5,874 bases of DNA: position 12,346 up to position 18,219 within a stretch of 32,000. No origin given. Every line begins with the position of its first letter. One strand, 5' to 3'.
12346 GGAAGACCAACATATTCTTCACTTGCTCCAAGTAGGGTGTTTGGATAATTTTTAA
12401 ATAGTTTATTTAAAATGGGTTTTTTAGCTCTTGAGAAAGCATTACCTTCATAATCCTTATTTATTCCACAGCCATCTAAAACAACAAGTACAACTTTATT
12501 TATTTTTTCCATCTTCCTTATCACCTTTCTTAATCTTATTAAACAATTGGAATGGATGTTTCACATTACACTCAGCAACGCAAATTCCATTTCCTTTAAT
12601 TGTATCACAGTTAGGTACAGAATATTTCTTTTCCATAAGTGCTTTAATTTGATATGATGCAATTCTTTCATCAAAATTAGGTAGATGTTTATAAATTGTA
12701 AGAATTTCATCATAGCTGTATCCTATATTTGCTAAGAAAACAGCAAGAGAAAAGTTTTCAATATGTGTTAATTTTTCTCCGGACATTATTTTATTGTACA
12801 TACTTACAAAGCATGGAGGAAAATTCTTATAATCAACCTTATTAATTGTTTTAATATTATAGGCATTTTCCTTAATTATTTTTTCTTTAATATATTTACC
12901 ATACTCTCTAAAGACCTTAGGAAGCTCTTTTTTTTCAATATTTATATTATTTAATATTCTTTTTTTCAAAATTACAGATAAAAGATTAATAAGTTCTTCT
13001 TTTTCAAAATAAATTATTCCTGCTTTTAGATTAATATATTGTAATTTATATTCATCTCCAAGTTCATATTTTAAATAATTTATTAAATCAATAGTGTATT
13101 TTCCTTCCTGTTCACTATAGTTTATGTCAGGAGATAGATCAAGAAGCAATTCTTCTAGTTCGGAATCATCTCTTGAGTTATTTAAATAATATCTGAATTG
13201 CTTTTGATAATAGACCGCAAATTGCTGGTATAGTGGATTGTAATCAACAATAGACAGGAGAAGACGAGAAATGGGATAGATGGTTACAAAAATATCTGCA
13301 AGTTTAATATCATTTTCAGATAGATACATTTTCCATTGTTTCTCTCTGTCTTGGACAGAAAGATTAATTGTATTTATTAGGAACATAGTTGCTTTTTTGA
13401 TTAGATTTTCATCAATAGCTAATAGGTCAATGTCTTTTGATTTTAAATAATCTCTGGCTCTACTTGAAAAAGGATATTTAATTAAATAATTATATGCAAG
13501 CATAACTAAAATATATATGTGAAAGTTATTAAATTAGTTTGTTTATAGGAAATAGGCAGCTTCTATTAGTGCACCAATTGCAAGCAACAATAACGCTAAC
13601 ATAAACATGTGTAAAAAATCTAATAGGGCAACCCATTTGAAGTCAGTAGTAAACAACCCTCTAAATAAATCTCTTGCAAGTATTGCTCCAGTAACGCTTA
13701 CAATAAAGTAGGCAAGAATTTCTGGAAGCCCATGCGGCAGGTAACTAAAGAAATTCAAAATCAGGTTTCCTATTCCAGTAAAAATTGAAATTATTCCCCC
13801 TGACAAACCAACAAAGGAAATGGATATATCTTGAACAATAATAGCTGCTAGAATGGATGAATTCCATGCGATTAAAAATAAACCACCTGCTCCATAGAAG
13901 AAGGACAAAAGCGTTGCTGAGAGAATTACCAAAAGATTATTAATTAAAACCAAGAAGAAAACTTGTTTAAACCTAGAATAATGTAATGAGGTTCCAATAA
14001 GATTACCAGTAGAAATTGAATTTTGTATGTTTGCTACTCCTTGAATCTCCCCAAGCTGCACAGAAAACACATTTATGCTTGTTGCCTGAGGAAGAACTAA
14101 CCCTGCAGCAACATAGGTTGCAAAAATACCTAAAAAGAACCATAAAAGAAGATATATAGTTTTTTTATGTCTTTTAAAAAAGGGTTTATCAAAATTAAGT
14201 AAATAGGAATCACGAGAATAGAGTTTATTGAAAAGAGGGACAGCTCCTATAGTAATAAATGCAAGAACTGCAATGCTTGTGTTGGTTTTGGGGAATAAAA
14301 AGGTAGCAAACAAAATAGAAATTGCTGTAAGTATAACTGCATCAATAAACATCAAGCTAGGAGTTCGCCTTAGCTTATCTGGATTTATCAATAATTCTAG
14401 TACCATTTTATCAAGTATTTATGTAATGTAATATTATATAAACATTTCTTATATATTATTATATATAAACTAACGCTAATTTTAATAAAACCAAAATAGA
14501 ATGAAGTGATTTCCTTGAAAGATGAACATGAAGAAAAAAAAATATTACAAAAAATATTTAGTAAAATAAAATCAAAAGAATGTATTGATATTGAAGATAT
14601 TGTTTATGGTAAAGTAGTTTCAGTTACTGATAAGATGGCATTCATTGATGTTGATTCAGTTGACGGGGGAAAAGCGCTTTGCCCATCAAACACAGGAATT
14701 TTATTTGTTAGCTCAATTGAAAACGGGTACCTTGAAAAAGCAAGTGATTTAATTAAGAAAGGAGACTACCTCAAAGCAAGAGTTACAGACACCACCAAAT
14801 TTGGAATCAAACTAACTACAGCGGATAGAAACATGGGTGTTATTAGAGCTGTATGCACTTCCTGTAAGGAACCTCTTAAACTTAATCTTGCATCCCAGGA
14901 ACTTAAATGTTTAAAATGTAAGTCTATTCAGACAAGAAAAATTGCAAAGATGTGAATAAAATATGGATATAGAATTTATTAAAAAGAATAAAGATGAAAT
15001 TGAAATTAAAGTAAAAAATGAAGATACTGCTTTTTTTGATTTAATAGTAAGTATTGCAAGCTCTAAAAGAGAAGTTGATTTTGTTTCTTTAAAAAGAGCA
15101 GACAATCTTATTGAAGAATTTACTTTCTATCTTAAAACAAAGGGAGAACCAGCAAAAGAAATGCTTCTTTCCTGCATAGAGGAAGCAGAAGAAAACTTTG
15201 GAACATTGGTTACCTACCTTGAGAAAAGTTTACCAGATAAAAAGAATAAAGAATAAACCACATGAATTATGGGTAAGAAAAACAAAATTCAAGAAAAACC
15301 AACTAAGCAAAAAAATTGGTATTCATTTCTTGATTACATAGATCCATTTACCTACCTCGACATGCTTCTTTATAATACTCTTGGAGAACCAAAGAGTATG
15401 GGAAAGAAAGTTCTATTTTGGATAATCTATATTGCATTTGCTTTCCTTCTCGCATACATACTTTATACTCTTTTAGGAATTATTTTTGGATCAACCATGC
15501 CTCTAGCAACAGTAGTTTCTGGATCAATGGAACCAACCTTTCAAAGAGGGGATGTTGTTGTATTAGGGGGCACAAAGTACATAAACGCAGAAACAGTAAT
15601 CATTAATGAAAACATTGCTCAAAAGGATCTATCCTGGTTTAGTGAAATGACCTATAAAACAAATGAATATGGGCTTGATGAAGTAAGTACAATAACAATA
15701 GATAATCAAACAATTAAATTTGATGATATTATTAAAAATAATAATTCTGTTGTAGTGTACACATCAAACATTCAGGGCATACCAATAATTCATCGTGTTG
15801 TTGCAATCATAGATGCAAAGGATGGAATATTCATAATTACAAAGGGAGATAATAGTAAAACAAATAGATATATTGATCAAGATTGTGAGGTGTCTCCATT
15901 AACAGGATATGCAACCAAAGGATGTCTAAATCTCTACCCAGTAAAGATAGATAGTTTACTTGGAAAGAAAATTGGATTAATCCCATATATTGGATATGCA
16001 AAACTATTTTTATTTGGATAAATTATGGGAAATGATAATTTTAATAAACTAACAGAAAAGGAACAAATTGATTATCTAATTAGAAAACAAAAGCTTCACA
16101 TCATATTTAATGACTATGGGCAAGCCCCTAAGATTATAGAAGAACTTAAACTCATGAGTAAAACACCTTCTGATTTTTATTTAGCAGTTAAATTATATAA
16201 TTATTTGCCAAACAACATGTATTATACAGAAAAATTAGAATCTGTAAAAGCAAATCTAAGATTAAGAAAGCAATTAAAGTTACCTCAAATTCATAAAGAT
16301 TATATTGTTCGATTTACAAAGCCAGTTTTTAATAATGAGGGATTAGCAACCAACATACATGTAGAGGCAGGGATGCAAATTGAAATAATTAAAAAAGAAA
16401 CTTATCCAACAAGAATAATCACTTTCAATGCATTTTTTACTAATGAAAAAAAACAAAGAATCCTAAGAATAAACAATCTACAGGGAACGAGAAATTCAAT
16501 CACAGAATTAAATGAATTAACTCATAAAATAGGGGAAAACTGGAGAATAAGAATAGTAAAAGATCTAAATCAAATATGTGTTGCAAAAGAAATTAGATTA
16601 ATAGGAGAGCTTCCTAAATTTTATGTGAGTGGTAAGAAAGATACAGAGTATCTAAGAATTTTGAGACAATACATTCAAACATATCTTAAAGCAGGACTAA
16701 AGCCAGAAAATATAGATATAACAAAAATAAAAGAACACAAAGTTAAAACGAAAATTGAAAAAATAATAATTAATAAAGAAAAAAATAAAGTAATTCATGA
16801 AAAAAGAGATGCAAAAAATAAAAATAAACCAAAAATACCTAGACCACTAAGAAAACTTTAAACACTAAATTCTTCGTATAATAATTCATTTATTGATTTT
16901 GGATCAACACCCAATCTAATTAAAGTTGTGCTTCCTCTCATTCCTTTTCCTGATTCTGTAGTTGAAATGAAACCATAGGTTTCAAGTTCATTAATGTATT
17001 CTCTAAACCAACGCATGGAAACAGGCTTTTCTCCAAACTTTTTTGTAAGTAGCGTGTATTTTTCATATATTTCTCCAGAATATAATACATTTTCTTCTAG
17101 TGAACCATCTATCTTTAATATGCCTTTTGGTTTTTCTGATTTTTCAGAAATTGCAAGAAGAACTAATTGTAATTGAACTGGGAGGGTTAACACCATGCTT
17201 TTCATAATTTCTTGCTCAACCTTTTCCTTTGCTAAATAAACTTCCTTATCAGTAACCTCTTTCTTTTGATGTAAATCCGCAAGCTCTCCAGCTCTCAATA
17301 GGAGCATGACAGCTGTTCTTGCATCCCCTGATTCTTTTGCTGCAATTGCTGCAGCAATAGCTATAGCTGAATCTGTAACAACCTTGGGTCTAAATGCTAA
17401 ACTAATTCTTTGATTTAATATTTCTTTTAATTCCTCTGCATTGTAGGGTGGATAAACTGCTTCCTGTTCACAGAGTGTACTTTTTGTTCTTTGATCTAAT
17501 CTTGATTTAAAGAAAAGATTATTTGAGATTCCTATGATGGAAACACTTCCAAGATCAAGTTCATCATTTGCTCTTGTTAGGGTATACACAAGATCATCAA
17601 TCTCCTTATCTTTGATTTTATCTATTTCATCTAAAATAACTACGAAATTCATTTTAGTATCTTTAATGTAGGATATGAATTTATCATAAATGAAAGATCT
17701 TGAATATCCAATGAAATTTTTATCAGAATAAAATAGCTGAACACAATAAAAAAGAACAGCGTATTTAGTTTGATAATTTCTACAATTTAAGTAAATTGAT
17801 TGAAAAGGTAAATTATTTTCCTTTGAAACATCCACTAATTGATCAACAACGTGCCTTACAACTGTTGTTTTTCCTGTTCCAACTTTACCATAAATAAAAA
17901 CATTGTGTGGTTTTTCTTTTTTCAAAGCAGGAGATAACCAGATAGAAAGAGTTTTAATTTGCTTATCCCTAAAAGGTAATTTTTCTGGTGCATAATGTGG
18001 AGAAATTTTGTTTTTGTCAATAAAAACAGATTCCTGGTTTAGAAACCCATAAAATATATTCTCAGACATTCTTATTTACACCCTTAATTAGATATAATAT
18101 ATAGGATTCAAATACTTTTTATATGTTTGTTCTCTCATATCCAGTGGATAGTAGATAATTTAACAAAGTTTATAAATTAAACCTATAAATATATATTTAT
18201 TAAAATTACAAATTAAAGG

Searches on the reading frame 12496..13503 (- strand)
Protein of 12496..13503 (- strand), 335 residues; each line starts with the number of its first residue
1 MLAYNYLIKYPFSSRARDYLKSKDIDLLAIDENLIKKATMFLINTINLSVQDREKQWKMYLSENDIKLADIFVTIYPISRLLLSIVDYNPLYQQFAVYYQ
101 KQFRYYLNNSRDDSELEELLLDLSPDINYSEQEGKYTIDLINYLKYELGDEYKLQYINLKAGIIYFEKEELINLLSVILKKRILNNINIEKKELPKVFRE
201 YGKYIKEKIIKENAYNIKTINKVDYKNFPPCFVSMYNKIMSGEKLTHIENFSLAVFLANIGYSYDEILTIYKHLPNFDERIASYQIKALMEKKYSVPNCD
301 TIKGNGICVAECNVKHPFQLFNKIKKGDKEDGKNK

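Call 16: search_protein_families(library=pfam, proteins=[window:12496-13503:-], max_evalue=0.001)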
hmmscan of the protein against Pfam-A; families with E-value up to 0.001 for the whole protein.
window:12496-13503:- (335 aa): 1 family
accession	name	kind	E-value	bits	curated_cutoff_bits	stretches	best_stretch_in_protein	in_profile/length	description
PF04104.19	DNA_primase_lrg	-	3.9e-22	79.3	22.4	1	136-309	3-205/266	Eukaryotic and archaeal DNA primase, large subunit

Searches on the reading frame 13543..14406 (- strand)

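Call 15: search_protein_families(library=pfam, proteins=[window:13543-14406:-], max_evalue=0.001)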
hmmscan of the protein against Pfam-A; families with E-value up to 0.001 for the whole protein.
window:13543-14406:- (287 aa): 1 family
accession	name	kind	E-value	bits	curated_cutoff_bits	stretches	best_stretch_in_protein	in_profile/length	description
PF01944.22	SpoIIM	-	1.1e-08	35.6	26.9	1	87-283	2-159/163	Stage II sporulation protein M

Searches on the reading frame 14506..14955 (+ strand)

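Call 15: search_protein_families(library=pfam, proteins=[window:14506-14955:+], max_evalue=0.001)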
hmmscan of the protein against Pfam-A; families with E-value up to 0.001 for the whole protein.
window:14506-14955:+ (149 aa): 1 family
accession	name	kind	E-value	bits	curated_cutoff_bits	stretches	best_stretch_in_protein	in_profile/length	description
PF00575.29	S1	-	5.3e-05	24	22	0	29-97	4-63/74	S1 RNA binding domain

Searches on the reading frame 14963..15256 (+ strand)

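Call 15: search_protein_families(library=pfam, proteins=[window:14963-15256:+], max_evalue=0.001)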
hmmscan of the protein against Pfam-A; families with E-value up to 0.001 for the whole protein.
window:14963-15256:+ (97 aa): 1 family
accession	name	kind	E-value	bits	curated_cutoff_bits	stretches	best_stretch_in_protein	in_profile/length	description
PF13656.11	RNA_pol_L_2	-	4e-05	23.7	27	1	12-82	1-72/75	RNA polymerase Rpb3/Rpb11 dimerisation domain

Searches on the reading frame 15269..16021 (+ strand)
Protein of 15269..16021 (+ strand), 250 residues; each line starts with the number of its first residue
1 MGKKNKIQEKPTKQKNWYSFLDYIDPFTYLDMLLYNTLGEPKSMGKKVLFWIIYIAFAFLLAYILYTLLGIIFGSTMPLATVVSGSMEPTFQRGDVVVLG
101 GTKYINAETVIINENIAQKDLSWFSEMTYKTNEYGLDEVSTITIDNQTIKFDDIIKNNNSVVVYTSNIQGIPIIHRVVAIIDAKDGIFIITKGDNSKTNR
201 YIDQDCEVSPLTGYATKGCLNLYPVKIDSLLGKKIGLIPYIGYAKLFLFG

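Call 15: search_protein_families(library=pfam, proteins=[window:15269-16021:+], max_evalue=0.001)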
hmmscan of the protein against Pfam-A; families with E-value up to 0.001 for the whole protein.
window:15269-16021:+ (250 aa): 0 families

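Call 51: search_protein_families(library=pfam, proteins=[window:15269-16021:+], max_evalue=1)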
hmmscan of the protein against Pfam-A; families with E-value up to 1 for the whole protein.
window:15269-16021:+ (250 aa): 4 families
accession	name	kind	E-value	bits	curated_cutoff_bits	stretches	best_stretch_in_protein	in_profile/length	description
PF10502.14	Peptidase_S26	-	0.023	15.1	22.9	1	60-179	9-79/168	Signal peptidase, peptidase S26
PF12700.13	HlyD_2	-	0.095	11.9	25.1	0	43-100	6-63/416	HlyD family secretion protein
PF00717.28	Peptidase_S24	-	0.11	12.7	23.3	1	78-112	36-70/116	Peptidase S24-like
PF10827.13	DUF2552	-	0.2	12.3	27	0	3-31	3-31/79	Protein of unknown function (DUF2552)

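Call 52: search_solved_structures(query=window:15269-16021:+, max_evalue=1)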
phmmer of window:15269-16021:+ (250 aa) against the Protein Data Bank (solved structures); distinct sequences matched with E-value up to 1: 4.
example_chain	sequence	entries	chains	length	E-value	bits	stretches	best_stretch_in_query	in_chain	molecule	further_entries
7p2q_A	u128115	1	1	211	3.9e-11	46.1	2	37-99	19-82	Signal peptidase complex catalytic subunit SEC11C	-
7p2p_A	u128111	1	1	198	9.1e-11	44.8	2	32-99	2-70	Signal peptidase complex catalytic subunit SEC11A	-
9rjb_A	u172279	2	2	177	3.9e-10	42.8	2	39-99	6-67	Signal peptidase complex catalytic subunit SEC11A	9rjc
4lo7_A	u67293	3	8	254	0.56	12.8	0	135-214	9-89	HA-70 | Hemagglutinin component HA70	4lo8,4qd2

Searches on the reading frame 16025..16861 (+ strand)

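Call 15: search_protein_families(library=pfam, proteins=[window:16025-16861:+], max_evalue=0.001)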
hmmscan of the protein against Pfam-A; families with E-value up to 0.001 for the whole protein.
window:16025-16861:+ (278 aa): 0 families

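Call 51: search_protein_families(library=pfam, proteins=[window:16025-16861:+], max_evalue=1)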
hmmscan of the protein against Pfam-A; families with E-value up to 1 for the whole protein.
window:16025-16861:+ (278 aa): 1 family
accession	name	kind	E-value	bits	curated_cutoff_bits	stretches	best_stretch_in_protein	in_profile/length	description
PF16739.11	CARD_2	-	0.72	10.3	28.2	0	122-178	16-74/93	Caspase recruitment domain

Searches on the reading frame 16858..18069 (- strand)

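Call 15: search_protein_families(library=pfam, proteins=[window:16858-18069:-], max_evalue=0.001)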
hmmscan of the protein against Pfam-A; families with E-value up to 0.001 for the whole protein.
window:16858-18069:- (403 aa): 11 families
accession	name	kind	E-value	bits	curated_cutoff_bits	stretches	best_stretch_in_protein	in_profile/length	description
PF09079.17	Cdc6_C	-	2.1e-18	66.5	25.1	1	294-394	4-94/96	CDC6, C terminal winged helix domain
PF22703.2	Cdc6_lid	-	2.8e-17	62.8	27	1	216-282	2-68/68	Cdc6 AAA+ ATPase-type lid domain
PF13401.12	AAA_22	-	7.2e-10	39.7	27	1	56-180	7-122/130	AAA domain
PF13191.12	AAA_16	-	5.8e-09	37.1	32.6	1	30-81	1-51/167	AAA ATPase domain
PF00004.35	AAA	-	2.3e-07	31.8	21.2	1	58-184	2-110/131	ATPase family associated with various cellular activities (AAA)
PF01637.24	ATPase_2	-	2.9e-07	31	33.2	1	34-169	4-140/225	ATPase domain predominantly from Archaea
PF22606.2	Cdc6-ORC-like_ATPase_lid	-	5.7e-07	29.8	27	1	209-266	1-58/60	Cdc6/ORC-like, ATPase lid domain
PF05729.18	NACHT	-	0.00013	22.3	26.7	1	57-154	3-95/167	NACHT domain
PF24883.2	NPHP3_N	-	0.0002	22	24.8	0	51-98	19-62/164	Nephrocystin 3, N-terminal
PF13173.12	AAA_14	-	0.00048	20.6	27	0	56-154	4-76/129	AAA domain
PF05621.17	TniB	-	0.00097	19.1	22.4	0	44-154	25-136/189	Bacterial TniB protein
